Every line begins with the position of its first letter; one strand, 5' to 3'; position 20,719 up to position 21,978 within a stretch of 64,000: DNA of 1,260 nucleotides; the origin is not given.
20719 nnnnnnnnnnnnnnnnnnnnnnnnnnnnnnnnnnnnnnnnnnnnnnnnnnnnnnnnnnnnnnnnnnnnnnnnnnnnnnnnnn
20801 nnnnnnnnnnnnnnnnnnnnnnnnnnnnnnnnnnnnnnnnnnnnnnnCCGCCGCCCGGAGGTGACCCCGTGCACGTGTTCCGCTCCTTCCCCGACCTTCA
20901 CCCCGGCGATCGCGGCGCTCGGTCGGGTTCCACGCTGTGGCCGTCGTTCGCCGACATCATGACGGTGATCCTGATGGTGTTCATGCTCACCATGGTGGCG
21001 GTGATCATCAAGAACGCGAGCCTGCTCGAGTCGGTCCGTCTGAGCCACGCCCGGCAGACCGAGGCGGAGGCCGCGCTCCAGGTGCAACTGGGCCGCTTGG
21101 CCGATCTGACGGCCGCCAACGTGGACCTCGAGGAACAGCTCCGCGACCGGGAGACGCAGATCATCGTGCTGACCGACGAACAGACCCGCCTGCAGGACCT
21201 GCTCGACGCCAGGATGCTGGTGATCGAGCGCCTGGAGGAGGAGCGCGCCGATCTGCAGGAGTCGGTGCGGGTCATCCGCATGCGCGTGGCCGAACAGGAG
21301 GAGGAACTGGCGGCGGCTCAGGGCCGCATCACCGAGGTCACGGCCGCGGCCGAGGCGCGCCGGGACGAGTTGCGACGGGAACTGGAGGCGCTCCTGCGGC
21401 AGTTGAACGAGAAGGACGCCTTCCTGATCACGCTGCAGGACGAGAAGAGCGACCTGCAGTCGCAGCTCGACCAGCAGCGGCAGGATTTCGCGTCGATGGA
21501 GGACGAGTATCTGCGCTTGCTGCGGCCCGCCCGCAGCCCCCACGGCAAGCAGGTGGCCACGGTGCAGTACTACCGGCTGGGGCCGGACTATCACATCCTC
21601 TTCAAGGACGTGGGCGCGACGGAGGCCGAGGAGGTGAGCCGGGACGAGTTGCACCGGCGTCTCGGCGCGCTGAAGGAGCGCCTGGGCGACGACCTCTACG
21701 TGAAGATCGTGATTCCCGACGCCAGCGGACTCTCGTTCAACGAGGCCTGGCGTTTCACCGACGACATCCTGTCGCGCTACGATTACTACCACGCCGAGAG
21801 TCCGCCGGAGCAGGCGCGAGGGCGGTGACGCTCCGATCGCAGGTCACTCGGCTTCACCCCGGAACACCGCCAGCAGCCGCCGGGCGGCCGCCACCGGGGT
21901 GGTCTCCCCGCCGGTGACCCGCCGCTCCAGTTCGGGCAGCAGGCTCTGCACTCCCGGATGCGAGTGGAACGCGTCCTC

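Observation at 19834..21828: Orphan MotA/MotB-like two-gene module with coiled-coil-extended subunits: candidate undescribed ion-driven motor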

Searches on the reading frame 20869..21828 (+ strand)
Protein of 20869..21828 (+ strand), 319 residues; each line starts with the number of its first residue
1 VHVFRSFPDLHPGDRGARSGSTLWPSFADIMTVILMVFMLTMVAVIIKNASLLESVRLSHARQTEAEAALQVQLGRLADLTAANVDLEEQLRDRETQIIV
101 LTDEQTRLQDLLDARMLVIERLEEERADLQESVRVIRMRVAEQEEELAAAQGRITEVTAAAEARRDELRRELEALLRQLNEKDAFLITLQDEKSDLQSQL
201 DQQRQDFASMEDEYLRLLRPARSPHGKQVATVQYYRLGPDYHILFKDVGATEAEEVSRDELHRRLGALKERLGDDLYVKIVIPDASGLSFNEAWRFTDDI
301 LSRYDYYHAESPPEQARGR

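Call 3: search_protein_families(library=pfam, proteins=[window:20869-21828:+], max_evalue=1)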
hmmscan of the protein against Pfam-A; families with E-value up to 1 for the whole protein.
window:20869-21828:+ (319 aa): 14 families
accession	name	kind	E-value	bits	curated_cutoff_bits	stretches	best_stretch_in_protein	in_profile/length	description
PF24423.1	OVT1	-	5.8e-05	23.9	30.9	1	167-217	5-55/100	Major antigen, helical domain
PF09727.14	CortBP2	-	0.00013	22.5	26.9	1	149-228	91-174/187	Cortactin-binding protein-2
PF12329.13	TMF_DNA_bd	-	0.00083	19.7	35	1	86-153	2-69/74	TATA element modulatory factor 1 DNA binding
PF08614.16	ATG16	-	0.0023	18.6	33.7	1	123-218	87-185/200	Autophagy protein 16 (ATG16)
PF24211.1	DUF7432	-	0.0032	18.2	27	2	155-242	34-114/120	Family of unknown function (DUF7432)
PF20993.2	CENPH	-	0.026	15.1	27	1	127-217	52-131/175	CENPH protein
PF16357.10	PepSY_TM_like_2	-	0.046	14.2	27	1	7-50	132-171/197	Putative PepSY_TM-like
PF09789.14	CC149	-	0.053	13.3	30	1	80-218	49-183/316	Coiled-coil domain-containing protein 149-A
PF04722.18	Ssu72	-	0.063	13.3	25.3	1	117-183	113-178/189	Ssu72-like protein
PF06785.16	UPF0242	-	0.067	13.7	33.5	0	144-212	74-139/194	Uncharacterised protein family (UPF0242) N-terminus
PF25443.1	ANG-1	-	0.17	12.5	28.5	0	171-213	32-75/105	ANG-1-like domain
PF06818.20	Fez1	-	0.24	12.3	34.4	1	85-209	34-168/199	Fez1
PF15642.11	Tox-ODYAM1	-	0.25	10.7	25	1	98-200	88-190/385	Toxin in Odyssella and Amoebophilus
PF10473.14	CENP-F_leu_zip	-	0.27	11.8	34.5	0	66-113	85-132/140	Leucine-rich repeats of kinetochore protein Cenp-F/LEK1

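Call 4: search_protein_families(library=padloc, proteins=[window:20869-21828:+], max_evalue=1)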
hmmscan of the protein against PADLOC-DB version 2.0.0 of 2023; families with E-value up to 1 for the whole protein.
window:20869-21828:+ (319 aa): 17 families
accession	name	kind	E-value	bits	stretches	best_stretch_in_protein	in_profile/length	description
PDLC00609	ZorB1|ZorB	-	1.4e-05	22.7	1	20-67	15-52/232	MotB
PDLC00651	ZorB3|ZorB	-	3.3e-05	21.5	1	14-73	6-64/215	MotB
PDLC00641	ZorB2|ZorB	-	7.7e-05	20.5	1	20-56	13-49/238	MotB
PDLC00608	ZorB1|ZorB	-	0.00018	19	1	21-99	15-83/243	MotB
PDLC00581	JetC3|JetC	-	0.00058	15.8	1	86-272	768-952/1473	DUF3584 domain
PDLC03859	LmuB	-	0.00072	16.9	1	95-213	345-457/611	-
PDLC00519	JetC1|JetC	-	0.001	15.4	1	72-216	671-816/1097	DUF3584 domain; MukB-like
PDLC00611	ZorB1|ZorB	-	0.0011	16.8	1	22-67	19-65/240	MotB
PDLC00580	JetC3|JetC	-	0.0056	12.9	1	59-208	268-416/1068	DUF3584 domain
PDLC03865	LmuB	-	0.0057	12.9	1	81-202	309-434/1007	-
PDLC00582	JetC3|JetC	-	0.0097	11.7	1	67-214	437-579/1472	DUF3584 domain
PDLC03866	LmuB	-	0.01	12.1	1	85-209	270-395/641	-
PDLC02714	PbeC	-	0.026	11.3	1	109-211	330-431/651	PbeC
PDLC00518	JetC1|JetC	-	0.026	10.3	1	57-207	308-466/1112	DUF3584 domain; MukB-like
PDLC00252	LmuB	-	0.039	10.7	1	119-211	183-274/554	AAA ATPase domain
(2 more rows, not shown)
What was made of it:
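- PADLOC ZorB models hit B's N-terminus (E 1e-5, call 4).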

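Call 5: search_protein_families(library=ncbifam, proteins=[window:20869-21828:+], max_evalue=1)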
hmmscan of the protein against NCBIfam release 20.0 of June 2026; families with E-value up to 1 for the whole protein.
window:20869-21828:+ (319 aa): 15 families
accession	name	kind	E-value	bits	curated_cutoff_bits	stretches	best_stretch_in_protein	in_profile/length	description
NF006543.0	PRK09039.1-2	equivalog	1.7e-06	28.1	305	1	16-199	9-181/350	peptidoglycan -binding protein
TIGR02168.1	SMC_prok_B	equivalog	9.7e-06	23.6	567.35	1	62-213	324-478/1181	chromosome segregation protein SMC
NF006547.1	PRK09040.1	equivalog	0.00018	20.9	194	1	14-68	4-59/213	hypothetical protein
NF045487.1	ASRP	equivalog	0.00035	19.3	300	1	79-215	321-470/593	archaea-specific SMC-related protein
NF006542.0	PRK09039.1-1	equivalog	0.00047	19.2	388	2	16-207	8-174/627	peptidoglycan -binding protein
TIGR02169.1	SMC_prok_A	equivalog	0.00063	17.5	729.4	1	67-215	288-438/1165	chromosome segregation protein SMC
NF002572.0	PRK02224.1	equivalog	0.01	14.1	1087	1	79-212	269-405/888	DNA double-strand break repair ATPase Rad50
NF041788.1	anti-phage_ZorB1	equivalog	0.011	15.2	400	1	22-67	19-59/243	type I Zorya anti-phage system protein ZorB1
NF045780.1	TrlF_fam_ATP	equivalog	0.041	12.6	350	1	69-205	474-682/944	TrlF family AAA-like ATPase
TIGR04211.1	SH3_and_anchor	equivalog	0.072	12.7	65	1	136-215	64-156/198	TIGR04211 family SH3 domain-containing protein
TIGR04523.1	Mplasa_alph_rch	subfamily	0.098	10.5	270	1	83-202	406-521/745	helix-rich protein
NF046048.1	NlpC_P60_DIP1281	equivalog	0.24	10.2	517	1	95-211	118-233/587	DIP1281 family NlpC/P60 protein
NF033930.1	pneumo_PspA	exception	0.73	8.5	850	1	78-211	180-307/659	pneumococcal surface protein A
NF009344.0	PRK12705.1-1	equivalog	0.83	8.2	831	0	30-209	3-184/572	hypothetical protein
TIGR03752.1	conj_TIGR03752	hypoth_equivalog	0.92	8.7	241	0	32-189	7-157/471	TIGR03752 family integrating conjugative element protein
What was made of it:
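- On Zorya ZorAB: NCBIfam ZorB1 scores 15 bits against a cutoff of 400 (call 5).
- Closest known: NCBIfam PRK09039 'peptidoglycan-binding protein'. Same: It is the best NCBIfam hit to B, covering residues 16-199, that is, the TM helix plus the coiled coil (E 1.7e-6, call 5).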

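Call 7: find_homologous_proteins(query=window:20869-21828:+)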
Query window:20869-21828:+ (319 aa): 139 proteins with E <= 0.001 among 8000 candidates; the best 120 are listed.
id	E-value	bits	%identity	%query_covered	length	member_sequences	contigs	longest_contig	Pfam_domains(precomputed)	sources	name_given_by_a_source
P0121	8.0e-198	674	100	100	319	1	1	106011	-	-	-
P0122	1.5e-141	489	73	99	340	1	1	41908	-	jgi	jgi:hypothetical protein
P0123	2.5e-105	370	58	98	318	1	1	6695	-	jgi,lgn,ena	-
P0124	1.0e-104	368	58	98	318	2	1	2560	-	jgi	-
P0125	2.3e-102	361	57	99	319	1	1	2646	-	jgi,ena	-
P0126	2.6e-100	354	58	99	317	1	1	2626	-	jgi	jgi:chromosome segregation ATPase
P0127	3.3e-97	344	55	97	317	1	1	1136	-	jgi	jgi:hypothetical protein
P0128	8.6e-97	342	56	99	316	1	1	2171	-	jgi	jgi:hypothetical protein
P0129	1.9e-95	338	54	98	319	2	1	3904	-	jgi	-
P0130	8.8e-93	329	54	99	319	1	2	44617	-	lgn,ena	-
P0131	4.1e-92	327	53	97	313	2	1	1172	-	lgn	-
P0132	7.3e-92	326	53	97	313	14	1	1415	-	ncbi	-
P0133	8.1e-92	326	54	97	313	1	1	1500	-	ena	-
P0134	8.4e-92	326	54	98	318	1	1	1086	-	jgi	jgi:hypothetical protein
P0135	3.5e-91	324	53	97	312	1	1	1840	-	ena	-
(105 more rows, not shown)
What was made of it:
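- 20869..21828 (+): Gene B, 319 aa: axle-type (MotB/ExbD/TolR/ZorB-like) subunit with a coiled-coil stalk and an orphan head. 139 homologues (call 7).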

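Call 15: search_solved_structures(query=A2, max_evalue=10, show_alignments=3)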
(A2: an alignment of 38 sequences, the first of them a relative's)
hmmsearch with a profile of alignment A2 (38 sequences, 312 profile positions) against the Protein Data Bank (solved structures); distinct sequences matched with E-value up to 10: 84 (the best 60 are shown).
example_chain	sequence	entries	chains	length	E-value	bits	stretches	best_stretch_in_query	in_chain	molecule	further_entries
8vvn_B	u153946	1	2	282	0.00014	24.6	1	18-88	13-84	Chemotaxis protein MotB-related protein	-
6gao_A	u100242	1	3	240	0.00065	22.3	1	52-174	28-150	Outer capsid protein sigma-1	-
8vvi_A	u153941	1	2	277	0.0014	21.3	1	15-98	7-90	Motility protein B-like N-terminal domain-containing protein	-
3n4x_A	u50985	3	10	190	0.0023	20.5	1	80-149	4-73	Monopolin complex subunit CSM1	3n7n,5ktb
6oei_A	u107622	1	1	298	0.0031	20.1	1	70-195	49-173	Spindle pole body component SPC42,Sigma-54-dependent transcriptional regulator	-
5aps_A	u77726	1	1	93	0.0044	19.6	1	83-142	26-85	GENERAL CONTROL PROTEIN GCN4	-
8qyd_F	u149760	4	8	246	0.0048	19.5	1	13-68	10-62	Membrane protein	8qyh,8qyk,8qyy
6gaj_A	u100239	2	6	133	0.0069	19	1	52-148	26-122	Outer capsid protein sigma-1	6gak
4lin_A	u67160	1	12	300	0.0075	18.8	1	60-191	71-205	Tail needle protein gp26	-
2q6q_A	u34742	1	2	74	0.026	17.1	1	83-148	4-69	Spindle pole body component SPC42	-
3o0z_A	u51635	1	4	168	0.031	16.8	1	118-182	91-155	Rho-associated protein kinase 1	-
6f1t_X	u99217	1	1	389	0.032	16.8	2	63-162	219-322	BICD family-like cargo adapter 1,BICD family-like cargo adapter 1,BICD family-like cargo a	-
6f1t_x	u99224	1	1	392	0.034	16.7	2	63-162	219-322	BICD family-like cargo adapter 1,BICD family-like cargo adapter 1,BICD family-like cargo a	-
6uui_X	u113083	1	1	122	0.037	16.6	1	76-180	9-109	Keratin, type I cytoskeletal 10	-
4zry_A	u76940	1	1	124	0.045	16.3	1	75-180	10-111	Keratin, type I cytoskeletal 10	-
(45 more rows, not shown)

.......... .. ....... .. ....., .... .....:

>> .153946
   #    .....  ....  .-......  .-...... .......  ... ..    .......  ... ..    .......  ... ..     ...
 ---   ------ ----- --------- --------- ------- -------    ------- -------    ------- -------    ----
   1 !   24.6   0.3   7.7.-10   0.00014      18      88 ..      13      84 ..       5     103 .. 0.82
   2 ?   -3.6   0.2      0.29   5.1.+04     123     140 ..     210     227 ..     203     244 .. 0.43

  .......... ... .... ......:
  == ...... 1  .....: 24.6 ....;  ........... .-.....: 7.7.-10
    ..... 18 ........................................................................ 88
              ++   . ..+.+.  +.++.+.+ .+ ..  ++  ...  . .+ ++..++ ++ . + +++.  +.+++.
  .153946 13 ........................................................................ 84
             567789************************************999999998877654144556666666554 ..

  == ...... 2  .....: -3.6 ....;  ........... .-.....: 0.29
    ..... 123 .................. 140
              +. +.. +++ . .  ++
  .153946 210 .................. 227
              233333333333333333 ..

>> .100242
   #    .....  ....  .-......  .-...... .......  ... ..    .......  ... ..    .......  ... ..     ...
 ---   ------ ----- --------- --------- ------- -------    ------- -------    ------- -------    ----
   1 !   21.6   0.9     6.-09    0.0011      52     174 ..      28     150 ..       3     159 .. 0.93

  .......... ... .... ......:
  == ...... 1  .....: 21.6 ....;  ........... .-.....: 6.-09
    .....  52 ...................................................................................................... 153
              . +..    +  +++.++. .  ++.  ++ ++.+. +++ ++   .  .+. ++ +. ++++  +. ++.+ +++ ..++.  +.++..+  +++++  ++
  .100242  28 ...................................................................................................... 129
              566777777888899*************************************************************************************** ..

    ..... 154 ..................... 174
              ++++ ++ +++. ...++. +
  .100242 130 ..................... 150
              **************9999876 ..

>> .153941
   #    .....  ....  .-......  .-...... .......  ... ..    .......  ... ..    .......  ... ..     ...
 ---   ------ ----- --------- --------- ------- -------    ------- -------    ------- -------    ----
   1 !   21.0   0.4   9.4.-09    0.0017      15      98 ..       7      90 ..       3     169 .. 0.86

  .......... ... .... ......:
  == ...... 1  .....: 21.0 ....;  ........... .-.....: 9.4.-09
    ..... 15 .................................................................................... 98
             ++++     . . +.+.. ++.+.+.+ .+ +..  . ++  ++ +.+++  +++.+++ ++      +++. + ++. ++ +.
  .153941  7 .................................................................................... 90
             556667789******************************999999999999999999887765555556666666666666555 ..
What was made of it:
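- Closest known: ZorA-ZorB of Zorya anti-phage systems. Same: B's transpore helix gives its best profile matches to ZorB (calls 4, 15).
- B's TM helix scores best against ZorB (calls 4, 15). The closest solved sequence matches are ZorB chains (call 15).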

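Call 19: search_protein_families(library=pfam, alignment_id=A2, max_evalue=0.01)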
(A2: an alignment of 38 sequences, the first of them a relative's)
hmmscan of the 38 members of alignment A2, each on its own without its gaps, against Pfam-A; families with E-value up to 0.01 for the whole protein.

A. member 1, P0121 (319 aa): 5 families
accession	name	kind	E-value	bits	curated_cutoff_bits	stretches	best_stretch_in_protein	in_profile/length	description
PF24423.1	OVT1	-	5.8e-05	23.9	30.9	1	167-217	5-55/100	Major antigen, helical domain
PF09727.14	CortBP2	-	0.00013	22.5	26.9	1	149-228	91-174/187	Cortactin-binding protein-2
PF12329.13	TMF_DNA_bd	-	0.00083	19.7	35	1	86-153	2-69/74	TATA element modulatory factor 1 DNA binding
PF08614.16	ATG16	-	0.0023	18.6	33.7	0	123-218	87-185/200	Autophagy protein 16 (ATG16)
PF24211.1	DUF7432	-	0.0032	18.2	27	0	155-242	34-114/120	Family of unknown function (DUF7432)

B. families by the number of members that match (of 38 scanned): 30 families (the first 25 are shown)
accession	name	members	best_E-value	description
PF10473.14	CENP-F_leu_zip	9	7.3e-06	Leucine-rich repeats of kinetochore protein Cenp-F/LEK1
PF24423.1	OVT1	5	5.8e-05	Major antigen, helical domain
PF02472.21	ExbD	5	0.0005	Biopolymer transport protein ExbD/TolR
PF05911.16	FPP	4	3.1e-05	Filament-like plant protein, long coiled-coil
PF19745.5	FUT8_N_cat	4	0.00056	Alpha-(1,6)-fucosyltransferase N- and catalytic domains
PF21718.4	KH_DTX3L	2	0.0004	DTX3L, KH-like domain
PF12329.13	TMF_DNA_bd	2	0.00083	TATA element modulatory factor 1 DNA binding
PF05235.19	CHAD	2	0.0014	CHAD domain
PF23716.1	DUF7158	2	0.0017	Family of unknown function (DUF7158)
PF04286.17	DUF445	2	0.0025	Protein of unknown function (DUF445)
PF06785.16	UPF0242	2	0.0069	Uncharacterised protein family (UPF0242) N-terminus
PF01920.25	Prefoldin_2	1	7.6e-05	Prefoldin subunit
PF19220.6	Rod_CreS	1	0.00012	Crescentin, rod domain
PF09727.14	CortBP2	1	0.00013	Cortactin-binding protein-2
PF13851.11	GAS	1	0.0011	Growth-arrest specific micro-tubule binding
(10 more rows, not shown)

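Call 23: predict_structure(alignment_id=A2)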
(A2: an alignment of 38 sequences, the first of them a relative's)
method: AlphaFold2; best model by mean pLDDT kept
length: 319 residues; sequences in the alignment: 38
mean_pLDDT: 81.5   pTM: 0.36
mean pLDDT of the five models: 81.5, 80.6, 80.2, 79.7, 79.2
residues with pLDDT >= 90: 153; 70-90: 104; 50-70: 17; < 50: 45
segments of 3 or more residues with pLDDT < 50: 1-25, 218-225, 308-319
pLDDT, mean of each block of 10 residues (from residue 1): 41 34 54 88 90 91 93 94 95 95 96 96 97 97 97 96 96 95 89 85 73 51 62 88 88 88 87 82 83 83 62 37
secondary structure, 60 per line:
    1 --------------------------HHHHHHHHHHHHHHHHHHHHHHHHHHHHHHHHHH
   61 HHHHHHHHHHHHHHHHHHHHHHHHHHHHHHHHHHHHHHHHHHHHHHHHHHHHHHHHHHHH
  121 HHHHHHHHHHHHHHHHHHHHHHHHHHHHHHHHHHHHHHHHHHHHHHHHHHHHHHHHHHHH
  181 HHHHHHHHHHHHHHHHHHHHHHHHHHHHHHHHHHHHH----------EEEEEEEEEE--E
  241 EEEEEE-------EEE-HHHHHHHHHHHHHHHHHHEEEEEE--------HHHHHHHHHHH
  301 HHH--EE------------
elements in order: H27-217 E228-237 E240-246 E254-256 H258-275 E276-281 H290-303
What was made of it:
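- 20869..21828 (+): AF2 model with pLDDT 81.5 (call 23).
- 21016..21519 (+): B's periplasmic coiled-coil stalk (residues 50-217, about 24 heptads, about 25 nm). A single AF2 helix spans 27-217 (call 23).
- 21520..21792 (+): B's C-terminal alpha/beta head domain (residues 218-308), an orphan fold with the RPARS, GK, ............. and YDYY motifs. AF2 topology is b-b-b-a-b-a, with 10-residue block-mean pLDDT 82-88 (call 23).
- On Flagellar MotAB/PomAB: The AF2 model shows one uninterrupted helix over 27-217 (call 23).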

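Call 27: fold_search(model_id=the predicted structure, library=pdb)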
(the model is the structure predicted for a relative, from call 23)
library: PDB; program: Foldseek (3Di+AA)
matches with E <= 10: 976; with E <= 0.001: 0
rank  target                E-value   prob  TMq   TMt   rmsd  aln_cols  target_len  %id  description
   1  8fvy_O                2.6e-02  0.77  0.16  0.29   8.3       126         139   17  40S subunit of the Giardia lamblia 80S ribosome (released 2024-01-24)
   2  7pel_A                3.6e-02  0.72  0.17  0.19   7.4       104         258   12  CryoEM structure of simian T-cell lymphotropic virus intasome in complex with PP2A regulatory subunit B56 gamma (released 2021-08-25)
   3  5wyj_SP               4.4e-02  0.80  0.17  0.39   6.5       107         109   12  Cryo-EM structure of the 90S small subunit pre-ribosome (Dhr1-depleted, Enp1-TAP, state 1) (released 2017-03-29)
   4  5t3a                  5.0e-02  0.75  0.16  0.22   6.2        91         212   11  Maedi-Visna virus (MVV) integrase CCD-CTD (residues 60-275) (released 2017-01-18)
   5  6zmt_P                6.0e-02  0.72  0.18  0.37   7.9       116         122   14  SARS-CoV-2 Nsp1 bound to a pre-40S-like ribosome complex (released 2020-08-19)
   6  4cvn_G                6.4e-02  0.75  0.17  0.35   7.5       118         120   12  Structure of the Fap7-Rps14 complex (released 2014-05-28)
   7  9j9h_y                6.4e-02  0.75  0.17  0.34   8.7       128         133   14  High-resolution cryo-EM structure of the Plasmodium falciparum 80S ribosome bound to RACK1 and E-tRNA (released 2025-06-04)
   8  3hph_C                6.4e-02  0.60  0.17  0.24   6.7       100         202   10  Closed tetramer of Visna virus integrase (residues 1-219) in complex with LEDGF IBD (released 2009-07-28)
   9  4uje_BO               6.8e-02  0.72  0.18  0.34  11.1       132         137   12  Regulation of the mammalian elongation cycle by 40S subunit rolling: a eukaryotic-specific ribosome rearrangement (released 2014-07-16)
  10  4no7                  6.8e-02  0.54  0.16  0.12   7.6       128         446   12  Human Glucokinase in complex with a nanomolar activator. (released 2014-10-29)
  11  5eu7_B                6.8e-02  0.33  0.13  0.22  13.2       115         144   13  Crystal structure of HIV-1 integrase catalytic core in complex with Fab (released 2016-09-28)
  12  3j0l_K                7.3e-02  0.60  0.16  0.29   9.3       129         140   12  Core of mammalian 80S pre-ribosome in complex with tRNAs fitted to a 9.8A cryo-EM map: classic PRE state 1 (released 2011-11-16)
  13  4cw7_H                7.3e-02  0.57  0.15  0.32   8.5       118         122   14  Structure of the Fap7-Rps14 complex in complex with ATP (released 2014-05-28)
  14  3vq9_C                7.3e-02  0.41  0.13  0.21  12.8       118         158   14  HIV-1 IN core domain in complex with 6-fluoro-1,3-benzothiazol-2-amine (released 2013-01-30)
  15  6u8q_A                7.3e-02  0.35  0.12  0.14  11.0       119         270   12  CryoEM structure of HIV-1 cleaved synaptic complex (CSC) intasome (released 2020-02-05)
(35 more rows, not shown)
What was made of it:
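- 21520..21792 (+): Foldseek PDB best E is 0.026 (call 27).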

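Call 55: find_related_loci(query=A4, collection=genome_contigs, flank=8000)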
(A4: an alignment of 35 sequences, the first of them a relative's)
Query A4 (319 aa) in genome_contigs; peptide patterns used: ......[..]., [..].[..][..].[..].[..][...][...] (x = any residue, [..] = any of these).
600 stretches matched a pattern (row limit reached: there are more); 490 encode a relative of the query (tblastn E <= 1e-3); the best 80 are kept; 80 distinct loci.
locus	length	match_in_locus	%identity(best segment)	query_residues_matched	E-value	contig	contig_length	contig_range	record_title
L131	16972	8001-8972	53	1-319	3e-100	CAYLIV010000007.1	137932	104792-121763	MAG TPA_asm: uncultured Fibrobacteraceae bacterium isolate binchicken_co142_303 genome assembly, contig: NODE_158_length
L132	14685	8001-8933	52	1-311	1e-98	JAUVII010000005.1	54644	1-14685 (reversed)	MAG: Candidatus Krumholzibacteriia bacterium isolate CSMAG_424 CSMAG_424_k127_1811074_length_54644_cov_130.2034, whole g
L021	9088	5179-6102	52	1-308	2e-96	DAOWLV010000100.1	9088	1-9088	MAG TPA_asm: Candidatus Krumholzibacteriia bacterium isolate CSMAG_2985 CSMAG_2985_k141_1080373_length_9088_cov_19.1048,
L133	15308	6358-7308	49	1-313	1e-90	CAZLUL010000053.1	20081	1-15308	MAG TPA_asm: uncultured Fibrobacteraceae bacterium isolate SRP155585_co2_84 genome assembly, contig: NODE_1305_length_20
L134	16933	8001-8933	49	1-311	2e-90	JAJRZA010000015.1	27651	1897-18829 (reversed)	MAG: Candidatus Krumholzibacteriota bacterium isolate Dive96_bin4.121 k141_932636, whole genome shotgun sequence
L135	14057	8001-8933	47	1-311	1e-88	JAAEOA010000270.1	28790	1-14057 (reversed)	MAG: bacterium isolate Bsp_15 BspG_CONTIG3314948, whole genome shotgun sequence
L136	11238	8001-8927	51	1-308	6e-87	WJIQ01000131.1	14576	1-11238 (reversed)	MAG: bacterium isolate Bin_270 k141_777287, whole genome shotgun sequence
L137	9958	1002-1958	48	1-319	4e-84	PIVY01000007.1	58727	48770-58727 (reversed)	MAG: bacterium isolate Glo_17 GloG15_CONTIG445, whole genome shotgun sequence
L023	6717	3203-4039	45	1-311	3e-80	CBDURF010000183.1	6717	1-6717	MAG TPA_asm: uncultured bacterium isolate SRR22302361_binner123_Refined_103 genome assembly, contig: ERZ25748748.8909, w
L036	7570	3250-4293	40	1-315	3e-78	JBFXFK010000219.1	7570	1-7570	MAG: Desulfatirhabdiaceae bacterium isolate CA_2019_TPIn_138 NODE_38582_length_7570_cov_6.377133_TPIn, whole genome shot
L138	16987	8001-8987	43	1-314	2e-77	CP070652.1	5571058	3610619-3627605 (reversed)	MAG: Deltaproteobacteria bacterium isolate bin85 chromosome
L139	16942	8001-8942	45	1-310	1e-75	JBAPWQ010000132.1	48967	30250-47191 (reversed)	MAG: Desulfobacterales bacterium isolate MFD00116_ilm_asm_bin20 k127_27030, whole genome shotgun sequence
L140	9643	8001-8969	42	1-319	6e-75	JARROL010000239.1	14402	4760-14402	MAG: Desulfobacterales bacterium isolate Spart_149_MAG scaffold_12634, whole genome shotgun sequence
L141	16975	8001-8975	42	1-314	3e-73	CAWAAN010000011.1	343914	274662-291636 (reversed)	MAG: uncultured delta proteobacterium isolate MFD01721.bin.2.15 genome assembly, contig: contig_35901, whole genome shot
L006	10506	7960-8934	42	1-310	5e-77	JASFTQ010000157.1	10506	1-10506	MAG: Desulfobacterales bacterium isolate D1103U20metaG_sub_Bin_132 D1103U20metaG_FD_scaffold_1943_c1, whole genome shotg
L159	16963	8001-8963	33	6-310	3e-45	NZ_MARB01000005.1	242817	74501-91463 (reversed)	Candidatus Thiodiazotropha endolucinida strain COS CODIS_contig000005, whole genome shotgun sequence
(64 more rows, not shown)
